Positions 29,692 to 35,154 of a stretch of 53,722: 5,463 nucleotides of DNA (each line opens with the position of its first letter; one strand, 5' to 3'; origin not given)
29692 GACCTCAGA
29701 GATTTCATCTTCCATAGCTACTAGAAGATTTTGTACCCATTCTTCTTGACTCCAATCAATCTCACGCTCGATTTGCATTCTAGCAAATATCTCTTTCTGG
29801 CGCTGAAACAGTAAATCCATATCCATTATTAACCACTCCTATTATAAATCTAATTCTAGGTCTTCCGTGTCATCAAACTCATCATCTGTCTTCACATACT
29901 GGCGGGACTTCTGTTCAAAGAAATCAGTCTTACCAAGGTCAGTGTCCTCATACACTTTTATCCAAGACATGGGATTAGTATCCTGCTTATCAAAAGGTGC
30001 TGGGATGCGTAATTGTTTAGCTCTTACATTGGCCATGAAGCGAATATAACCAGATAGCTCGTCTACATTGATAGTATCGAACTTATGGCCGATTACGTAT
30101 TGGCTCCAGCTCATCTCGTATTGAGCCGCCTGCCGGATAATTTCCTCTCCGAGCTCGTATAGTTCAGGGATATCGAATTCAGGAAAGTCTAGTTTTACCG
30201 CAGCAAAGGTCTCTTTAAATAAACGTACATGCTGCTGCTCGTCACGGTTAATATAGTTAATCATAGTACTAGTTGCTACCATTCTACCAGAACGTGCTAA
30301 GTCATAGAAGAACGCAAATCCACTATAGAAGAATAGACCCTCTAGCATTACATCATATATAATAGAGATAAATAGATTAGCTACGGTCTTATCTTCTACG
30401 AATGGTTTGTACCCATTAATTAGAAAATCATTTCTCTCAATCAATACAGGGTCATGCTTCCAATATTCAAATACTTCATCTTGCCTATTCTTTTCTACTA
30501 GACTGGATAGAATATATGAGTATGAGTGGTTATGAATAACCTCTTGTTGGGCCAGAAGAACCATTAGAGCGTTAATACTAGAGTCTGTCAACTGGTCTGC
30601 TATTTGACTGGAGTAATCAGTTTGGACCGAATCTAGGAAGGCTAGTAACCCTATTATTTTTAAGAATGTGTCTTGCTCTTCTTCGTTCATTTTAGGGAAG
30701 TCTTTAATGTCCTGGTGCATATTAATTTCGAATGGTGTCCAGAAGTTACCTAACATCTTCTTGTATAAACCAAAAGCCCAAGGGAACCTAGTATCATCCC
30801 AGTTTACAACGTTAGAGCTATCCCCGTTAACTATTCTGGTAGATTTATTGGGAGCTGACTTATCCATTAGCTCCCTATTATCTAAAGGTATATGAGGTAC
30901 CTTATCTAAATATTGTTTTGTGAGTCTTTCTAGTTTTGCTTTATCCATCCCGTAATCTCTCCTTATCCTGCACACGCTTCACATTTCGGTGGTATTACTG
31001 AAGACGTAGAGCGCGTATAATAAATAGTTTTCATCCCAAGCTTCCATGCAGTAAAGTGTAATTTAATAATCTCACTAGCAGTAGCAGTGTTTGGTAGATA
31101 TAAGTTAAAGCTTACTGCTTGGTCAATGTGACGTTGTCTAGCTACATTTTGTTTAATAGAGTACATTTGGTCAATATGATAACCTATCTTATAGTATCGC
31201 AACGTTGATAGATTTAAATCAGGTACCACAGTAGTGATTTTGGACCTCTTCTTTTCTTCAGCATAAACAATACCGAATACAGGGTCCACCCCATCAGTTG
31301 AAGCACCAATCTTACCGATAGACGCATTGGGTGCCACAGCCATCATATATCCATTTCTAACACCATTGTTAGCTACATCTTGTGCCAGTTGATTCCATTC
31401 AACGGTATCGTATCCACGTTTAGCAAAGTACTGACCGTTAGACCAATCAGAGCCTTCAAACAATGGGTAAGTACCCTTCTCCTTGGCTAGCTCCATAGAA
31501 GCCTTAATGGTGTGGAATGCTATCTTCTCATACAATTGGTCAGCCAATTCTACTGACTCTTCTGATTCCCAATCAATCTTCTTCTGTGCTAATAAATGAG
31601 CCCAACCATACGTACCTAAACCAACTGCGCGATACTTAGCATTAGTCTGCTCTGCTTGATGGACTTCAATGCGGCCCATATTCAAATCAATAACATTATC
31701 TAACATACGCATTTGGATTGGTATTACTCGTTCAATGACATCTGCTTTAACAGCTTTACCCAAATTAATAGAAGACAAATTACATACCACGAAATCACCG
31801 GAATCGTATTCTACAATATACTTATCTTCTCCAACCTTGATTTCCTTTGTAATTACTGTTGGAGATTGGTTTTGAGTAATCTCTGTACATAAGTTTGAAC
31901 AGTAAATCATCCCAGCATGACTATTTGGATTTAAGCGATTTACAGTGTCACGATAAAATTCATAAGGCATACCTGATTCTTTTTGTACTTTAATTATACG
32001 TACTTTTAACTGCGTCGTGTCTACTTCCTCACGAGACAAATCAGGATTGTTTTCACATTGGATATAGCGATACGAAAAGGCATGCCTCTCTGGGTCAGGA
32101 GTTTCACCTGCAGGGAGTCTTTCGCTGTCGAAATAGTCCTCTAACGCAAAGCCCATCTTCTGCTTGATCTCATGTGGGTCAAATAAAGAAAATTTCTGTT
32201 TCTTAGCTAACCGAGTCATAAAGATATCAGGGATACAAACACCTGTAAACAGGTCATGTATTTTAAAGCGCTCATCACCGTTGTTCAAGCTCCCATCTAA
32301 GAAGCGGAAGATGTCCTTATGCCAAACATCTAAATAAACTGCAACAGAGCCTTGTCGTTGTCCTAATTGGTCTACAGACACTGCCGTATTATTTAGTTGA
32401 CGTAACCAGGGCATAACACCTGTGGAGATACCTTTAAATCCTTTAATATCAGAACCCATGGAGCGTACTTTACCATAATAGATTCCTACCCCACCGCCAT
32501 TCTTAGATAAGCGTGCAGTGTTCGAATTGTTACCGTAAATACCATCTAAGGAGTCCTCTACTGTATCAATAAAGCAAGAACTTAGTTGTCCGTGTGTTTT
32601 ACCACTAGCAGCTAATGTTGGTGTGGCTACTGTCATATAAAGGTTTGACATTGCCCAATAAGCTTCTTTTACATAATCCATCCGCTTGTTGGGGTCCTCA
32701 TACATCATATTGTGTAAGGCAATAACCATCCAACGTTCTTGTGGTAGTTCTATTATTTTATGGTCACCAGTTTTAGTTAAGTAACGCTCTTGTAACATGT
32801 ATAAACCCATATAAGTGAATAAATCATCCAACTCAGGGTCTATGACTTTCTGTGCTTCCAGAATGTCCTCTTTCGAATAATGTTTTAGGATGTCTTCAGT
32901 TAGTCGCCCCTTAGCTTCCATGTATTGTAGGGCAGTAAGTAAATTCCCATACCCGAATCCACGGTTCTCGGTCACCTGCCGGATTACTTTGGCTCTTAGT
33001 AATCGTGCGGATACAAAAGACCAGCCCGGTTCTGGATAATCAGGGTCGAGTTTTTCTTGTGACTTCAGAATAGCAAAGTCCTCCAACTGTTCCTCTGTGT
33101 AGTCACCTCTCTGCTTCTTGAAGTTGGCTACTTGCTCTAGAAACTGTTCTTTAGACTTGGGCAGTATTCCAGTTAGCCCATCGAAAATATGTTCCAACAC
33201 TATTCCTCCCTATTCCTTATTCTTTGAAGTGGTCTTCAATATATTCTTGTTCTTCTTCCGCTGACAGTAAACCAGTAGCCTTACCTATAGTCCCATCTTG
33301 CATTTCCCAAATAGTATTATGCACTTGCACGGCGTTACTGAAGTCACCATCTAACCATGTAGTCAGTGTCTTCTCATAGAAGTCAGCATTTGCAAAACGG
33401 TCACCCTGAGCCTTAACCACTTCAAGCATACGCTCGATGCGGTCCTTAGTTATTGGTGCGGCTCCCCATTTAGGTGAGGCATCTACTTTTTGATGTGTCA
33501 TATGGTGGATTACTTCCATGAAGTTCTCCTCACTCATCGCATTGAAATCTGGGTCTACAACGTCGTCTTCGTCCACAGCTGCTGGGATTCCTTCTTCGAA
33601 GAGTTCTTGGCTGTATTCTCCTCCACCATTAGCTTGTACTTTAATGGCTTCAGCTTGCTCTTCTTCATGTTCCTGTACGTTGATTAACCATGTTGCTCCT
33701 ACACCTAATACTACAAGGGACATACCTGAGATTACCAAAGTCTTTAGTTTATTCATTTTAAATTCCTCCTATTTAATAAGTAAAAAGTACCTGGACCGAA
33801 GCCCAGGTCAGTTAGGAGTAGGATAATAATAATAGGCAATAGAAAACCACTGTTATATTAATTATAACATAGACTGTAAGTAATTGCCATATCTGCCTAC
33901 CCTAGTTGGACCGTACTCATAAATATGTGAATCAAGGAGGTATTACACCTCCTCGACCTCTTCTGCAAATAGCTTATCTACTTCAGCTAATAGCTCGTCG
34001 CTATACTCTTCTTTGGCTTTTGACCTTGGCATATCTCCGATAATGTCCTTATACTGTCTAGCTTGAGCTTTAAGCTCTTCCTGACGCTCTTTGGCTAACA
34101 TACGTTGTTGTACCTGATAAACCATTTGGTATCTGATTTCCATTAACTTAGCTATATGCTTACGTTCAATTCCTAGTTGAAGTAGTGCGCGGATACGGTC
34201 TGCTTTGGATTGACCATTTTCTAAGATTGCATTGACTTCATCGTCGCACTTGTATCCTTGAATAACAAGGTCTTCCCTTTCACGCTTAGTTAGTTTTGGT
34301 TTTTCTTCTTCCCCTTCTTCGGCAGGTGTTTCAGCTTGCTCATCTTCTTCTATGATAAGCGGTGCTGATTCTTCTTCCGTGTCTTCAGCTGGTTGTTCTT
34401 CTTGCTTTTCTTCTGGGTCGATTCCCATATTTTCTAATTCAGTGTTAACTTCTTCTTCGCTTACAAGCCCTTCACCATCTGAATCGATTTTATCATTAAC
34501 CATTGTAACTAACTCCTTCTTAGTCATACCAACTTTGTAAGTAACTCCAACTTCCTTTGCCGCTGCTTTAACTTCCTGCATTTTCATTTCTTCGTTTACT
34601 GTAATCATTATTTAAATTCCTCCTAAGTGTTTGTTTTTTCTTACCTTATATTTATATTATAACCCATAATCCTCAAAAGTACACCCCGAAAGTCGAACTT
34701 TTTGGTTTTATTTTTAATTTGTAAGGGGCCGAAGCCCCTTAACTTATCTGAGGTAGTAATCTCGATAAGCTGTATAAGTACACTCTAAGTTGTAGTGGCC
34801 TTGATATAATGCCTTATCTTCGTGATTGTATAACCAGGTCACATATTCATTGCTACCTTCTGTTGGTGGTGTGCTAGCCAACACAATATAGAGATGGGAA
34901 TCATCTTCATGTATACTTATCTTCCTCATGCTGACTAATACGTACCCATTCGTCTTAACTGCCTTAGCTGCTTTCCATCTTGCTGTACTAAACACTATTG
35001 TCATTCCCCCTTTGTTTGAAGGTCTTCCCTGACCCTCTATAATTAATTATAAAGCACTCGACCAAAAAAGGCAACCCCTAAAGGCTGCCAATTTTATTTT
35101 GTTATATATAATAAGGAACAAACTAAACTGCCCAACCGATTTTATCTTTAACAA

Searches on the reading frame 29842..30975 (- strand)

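Call 10: search_protein_families(library=phrogs, proteins=[window:29842-30975:-], max_evalue=0.001)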
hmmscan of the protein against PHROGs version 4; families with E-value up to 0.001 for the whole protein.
window:29842-30975:- (377 aa): 6 families
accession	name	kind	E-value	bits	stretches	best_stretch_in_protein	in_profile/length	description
phrog_86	-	DNA, RNA and nucleotide metabolism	3e-90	304.3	1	34-372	44-397/504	ribonucleoside diphosphate reductase small subunit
phrog_24856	-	DNA, RNA and nucleotide metabolism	7.5e-24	85.6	1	55-242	6-194/195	ribonucleotide reductase class Ia beta subunit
phrog_10582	-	DNA, RNA and nucleotide metabolism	2.6e-16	60.6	1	48-191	18-160/255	ribonucleotide reductase class Ia beta subunit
phrog_8368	-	DNA, RNA and nucleotide metabolism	3e-16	60.8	1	234-363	3-138/156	aerobic NDP reductase small subunit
phrog_9530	-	DNA, RNA and nucleotide metabolism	3.4e-05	25.2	1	56-123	9-76/108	ribonucleotide reductase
phrog_9465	-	DNA, RNA and nucleotide metabolism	0.00077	20.9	0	204-247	36-79/81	ribonucleoside diphosphate reductase small subunit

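Call 11: search_protein_families(library=pfam, proteins=[window:29842-30975:-], max_evalue=0.01)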
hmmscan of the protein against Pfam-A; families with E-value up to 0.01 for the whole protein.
window:29842-30975:- (377 aa): 2 families
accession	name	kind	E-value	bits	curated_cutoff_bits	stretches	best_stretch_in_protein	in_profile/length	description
PF00268.27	Ribonuc_red_sm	-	1e-63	215.8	33.6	1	57-335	2-281/281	Ribonucleotide reductase, small chain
PF02332.24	Phenol_Hydrox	-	0.009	16.1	24.4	0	95-259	63-225/230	Methane/Phenol/Alkene Hydroxylase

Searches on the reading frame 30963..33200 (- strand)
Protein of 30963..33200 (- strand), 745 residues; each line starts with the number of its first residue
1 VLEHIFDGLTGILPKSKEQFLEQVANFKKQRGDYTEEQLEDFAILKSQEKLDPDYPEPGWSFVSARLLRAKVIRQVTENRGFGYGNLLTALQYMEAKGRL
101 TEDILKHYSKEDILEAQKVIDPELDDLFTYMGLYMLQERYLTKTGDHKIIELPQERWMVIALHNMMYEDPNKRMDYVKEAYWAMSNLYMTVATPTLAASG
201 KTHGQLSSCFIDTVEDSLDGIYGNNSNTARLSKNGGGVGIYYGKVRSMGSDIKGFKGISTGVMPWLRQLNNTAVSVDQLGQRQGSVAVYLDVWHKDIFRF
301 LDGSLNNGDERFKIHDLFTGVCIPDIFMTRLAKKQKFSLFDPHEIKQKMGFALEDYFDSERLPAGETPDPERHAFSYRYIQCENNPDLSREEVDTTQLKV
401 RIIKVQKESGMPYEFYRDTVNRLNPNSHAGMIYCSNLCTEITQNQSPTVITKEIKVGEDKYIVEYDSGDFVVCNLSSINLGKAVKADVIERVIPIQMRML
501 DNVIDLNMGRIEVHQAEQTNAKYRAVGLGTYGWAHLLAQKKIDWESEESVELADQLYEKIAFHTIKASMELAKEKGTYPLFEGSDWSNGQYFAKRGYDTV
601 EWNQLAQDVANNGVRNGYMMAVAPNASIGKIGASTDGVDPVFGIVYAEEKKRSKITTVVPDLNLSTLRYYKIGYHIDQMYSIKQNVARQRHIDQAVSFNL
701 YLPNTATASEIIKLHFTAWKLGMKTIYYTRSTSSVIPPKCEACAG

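Call 10: search_protein_families(library=phrogs, proteins=[window:30963-33200:-], max_evalue=0.001)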
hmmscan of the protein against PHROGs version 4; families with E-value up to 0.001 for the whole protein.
window:30963-33200:- (745 aa): 12 families
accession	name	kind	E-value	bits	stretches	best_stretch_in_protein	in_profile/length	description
phrog_84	-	DNA, RNA and nucleotide metabolism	2.4e-231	771.6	1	3-744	85-795/975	ribonucleoside-diphosphate reductase large subunit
phrog_3987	-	DNA, RNA and nucleotide metabolism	4.7e-111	372.7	1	28-479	45-461/467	ribonucleotide reductase large subunit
phrog_3844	-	moron, auxiliary metabolic gene and host takeover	1.2e-104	351.8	1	318-743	25-449/451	NrdA-like aerobic NDP reductase large subunit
phrog_22953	-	DNA, RNA and nucleotide metabolism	4.3e-68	230.2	1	240-438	2-201/201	ribonucleotide reductase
phrog_6132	-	DNA, RNA and nucleotide metabolism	1.1e-41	144.6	1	84-282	96-291/530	ribonucleotide reductase large subunit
phrog_30939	-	DNA, RNA and nucleotide metabolism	2e-28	99.8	3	181-314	473-607/977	ribonucleotide reductase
phrog_12229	-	DNA, RNA and nucleotide metabolism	1.6e-13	51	1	151-285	24-153/577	ribonucleotide reductase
phrog_36555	-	DNA, RNA and nucleotide metabolism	1.8e-09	38.6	1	601-730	2-137/172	ribonucleotide reductase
phrog_10616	-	DNA, RNA and nucleotide metabolism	1.5e-07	32.6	1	660-734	6-96/111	ribonucleotide reductase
phrog_33412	-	unknown function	7.3e-07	30.1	1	670-733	60-124/140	-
phrog_367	-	DNA, RNA and nucleotide metabolism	9.2e-06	25.1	0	472-649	398-542/701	ribonucleotide reductase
phrog_29665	-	unknown function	0.00072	20.6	0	516-584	70-138/150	-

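Call 11: search_protein_families(library=pfam, proteins=[window:30963-33200:-], max_evalue=0.01)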
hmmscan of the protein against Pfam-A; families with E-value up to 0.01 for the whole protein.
window:30963-33200:- (745 aa): 2 families
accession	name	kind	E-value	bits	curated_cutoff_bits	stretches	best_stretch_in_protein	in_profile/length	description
PF02867.20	Ribonuc_red_lgC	-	8.8e-149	496.9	23.9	1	207-729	1-523/523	Ribonucleotide reductase, barrel domain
PF00317.26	Ribonuc_red_lgN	-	6.7e-20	71.4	28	1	127-204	2-77/77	Ribonucleotide reductase, all-alpha domain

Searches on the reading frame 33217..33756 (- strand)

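Call 30: search_protein_families(library=phrogs, proteins=[window:33217-33756:-], max_evalue=0.0001)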
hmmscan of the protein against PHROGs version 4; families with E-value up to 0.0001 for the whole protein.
window:33217-33756:- (179 aa): 1 family
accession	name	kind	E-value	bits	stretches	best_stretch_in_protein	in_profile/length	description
phrog_38379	-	unknown function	7.4e-31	108.2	1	63-179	79-194/196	-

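Call 107: search_protein_families(library=ncbifam, proteins=[window:33217-33756:-], max_evalue=0.01)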
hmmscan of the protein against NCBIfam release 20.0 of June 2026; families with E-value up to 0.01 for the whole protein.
window:33217-33756:- (179 aa): 4 families
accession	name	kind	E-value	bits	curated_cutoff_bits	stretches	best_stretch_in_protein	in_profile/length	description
NF005267.0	PRK06770.1-3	subfamily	2.6e-25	89.4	168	1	60-176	44-159/170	hypothetical protein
NF005265.0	PRK06770.1-1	equivalog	2.2e-21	76.5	257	1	64-175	47-157/161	hypothetical protein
NF005268.0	PRK06770.1-4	subfamily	3e-20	72.8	277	1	2-178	3-171/188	hypothetical protein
NF005266.0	PRK06770.1-2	equivalog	3.8e-19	69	396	1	74-177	80-181/201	hypothetical protein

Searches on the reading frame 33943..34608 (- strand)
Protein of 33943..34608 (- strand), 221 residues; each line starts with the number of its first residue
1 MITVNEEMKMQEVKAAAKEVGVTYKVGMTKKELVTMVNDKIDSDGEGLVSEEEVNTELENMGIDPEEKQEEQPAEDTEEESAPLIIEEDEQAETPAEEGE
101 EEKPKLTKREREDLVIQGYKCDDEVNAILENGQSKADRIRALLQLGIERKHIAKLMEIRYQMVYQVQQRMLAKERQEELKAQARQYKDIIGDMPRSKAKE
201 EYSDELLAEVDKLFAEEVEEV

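Call 30: search_protein_families(library=phrogs, proteins=[window:33943-34608:-], max_evalue=0.0001)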
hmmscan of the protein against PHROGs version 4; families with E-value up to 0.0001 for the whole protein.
window:33943-34608:- (221 aa): 0 families

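Call 67: search_protein_families(library=pfam, proteins=[window:33943-34608:-], max_evalue=0.01)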
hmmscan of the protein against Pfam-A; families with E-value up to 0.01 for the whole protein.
window:33943-34608:- (221 aa): 1 family
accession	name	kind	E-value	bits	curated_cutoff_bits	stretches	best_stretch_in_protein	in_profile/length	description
PF07498.18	Rho_N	-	0.0035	17.7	24.9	1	6-34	3-31/43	Rho termination factor, N-terminal domain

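Call 107: search_protein_families(library=ncbifam, proteins=[window:33943-34608:-], max_evalue=0.01)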
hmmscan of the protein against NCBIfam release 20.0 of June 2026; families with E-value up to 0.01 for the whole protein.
window:33943-34608:- (221 aa): 0 families

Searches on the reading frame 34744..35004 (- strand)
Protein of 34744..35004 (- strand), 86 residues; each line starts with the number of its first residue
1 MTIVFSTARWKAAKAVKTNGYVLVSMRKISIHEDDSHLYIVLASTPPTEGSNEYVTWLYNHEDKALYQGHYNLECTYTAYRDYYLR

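Call 67: search_protein_families(library=pfam, proteins=[window:34744-35004:-], max_evalue=0.01)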
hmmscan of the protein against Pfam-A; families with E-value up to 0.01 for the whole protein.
window:34744-35004:- (86 aa): 1 family
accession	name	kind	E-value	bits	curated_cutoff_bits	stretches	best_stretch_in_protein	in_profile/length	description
PF18839.6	LPD24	-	4.3e-09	37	27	1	20-74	18-70/73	Large polyvalent protein associated domain 24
